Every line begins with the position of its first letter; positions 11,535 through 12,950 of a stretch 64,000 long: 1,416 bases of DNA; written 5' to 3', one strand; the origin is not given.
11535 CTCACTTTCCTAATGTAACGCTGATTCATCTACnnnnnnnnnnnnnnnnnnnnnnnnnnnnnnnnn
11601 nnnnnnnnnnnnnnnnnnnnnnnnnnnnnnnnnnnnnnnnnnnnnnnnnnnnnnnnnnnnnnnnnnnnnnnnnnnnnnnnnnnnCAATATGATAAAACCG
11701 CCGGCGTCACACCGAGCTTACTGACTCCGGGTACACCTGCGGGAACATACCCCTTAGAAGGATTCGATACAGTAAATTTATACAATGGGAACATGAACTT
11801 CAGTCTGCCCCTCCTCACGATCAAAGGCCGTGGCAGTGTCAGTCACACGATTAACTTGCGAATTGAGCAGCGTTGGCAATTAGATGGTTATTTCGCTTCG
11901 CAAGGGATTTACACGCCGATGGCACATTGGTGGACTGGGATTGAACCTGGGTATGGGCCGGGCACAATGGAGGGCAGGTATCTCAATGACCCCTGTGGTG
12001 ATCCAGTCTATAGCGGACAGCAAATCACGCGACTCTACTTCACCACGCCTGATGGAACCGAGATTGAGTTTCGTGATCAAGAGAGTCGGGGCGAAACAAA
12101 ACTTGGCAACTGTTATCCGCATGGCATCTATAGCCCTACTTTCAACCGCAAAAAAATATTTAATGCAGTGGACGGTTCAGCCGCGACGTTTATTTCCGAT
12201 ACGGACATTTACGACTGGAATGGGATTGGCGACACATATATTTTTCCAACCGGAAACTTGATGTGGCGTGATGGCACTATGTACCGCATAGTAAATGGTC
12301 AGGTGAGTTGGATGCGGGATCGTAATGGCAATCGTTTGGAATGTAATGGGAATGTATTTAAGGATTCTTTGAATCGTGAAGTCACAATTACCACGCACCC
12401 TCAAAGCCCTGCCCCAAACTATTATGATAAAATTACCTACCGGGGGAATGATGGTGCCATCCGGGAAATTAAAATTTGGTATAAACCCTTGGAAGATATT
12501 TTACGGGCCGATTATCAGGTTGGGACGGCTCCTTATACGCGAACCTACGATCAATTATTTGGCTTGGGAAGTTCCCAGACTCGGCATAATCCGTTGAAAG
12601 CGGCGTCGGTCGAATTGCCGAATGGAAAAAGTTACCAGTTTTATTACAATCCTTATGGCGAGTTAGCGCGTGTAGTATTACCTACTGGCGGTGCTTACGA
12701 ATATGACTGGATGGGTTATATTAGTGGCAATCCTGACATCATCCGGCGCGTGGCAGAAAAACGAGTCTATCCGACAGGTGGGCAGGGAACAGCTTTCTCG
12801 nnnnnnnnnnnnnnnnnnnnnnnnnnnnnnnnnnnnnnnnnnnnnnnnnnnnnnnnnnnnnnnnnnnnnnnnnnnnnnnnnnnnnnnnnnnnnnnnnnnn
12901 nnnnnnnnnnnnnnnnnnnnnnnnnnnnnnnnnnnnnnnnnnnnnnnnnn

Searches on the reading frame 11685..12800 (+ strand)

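Call 92: search_protein_families(library=pfam, proteins=[window:11685-12800:+], max_evalue=0.1)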
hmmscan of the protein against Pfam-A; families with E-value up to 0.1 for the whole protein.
window:11685-12800:+ (372 aa): 1 family
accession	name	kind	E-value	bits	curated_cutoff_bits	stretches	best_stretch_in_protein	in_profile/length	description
PF16378.10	DUF4988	-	0.01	16.1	30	1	160-223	44-108/183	Domain of unknown function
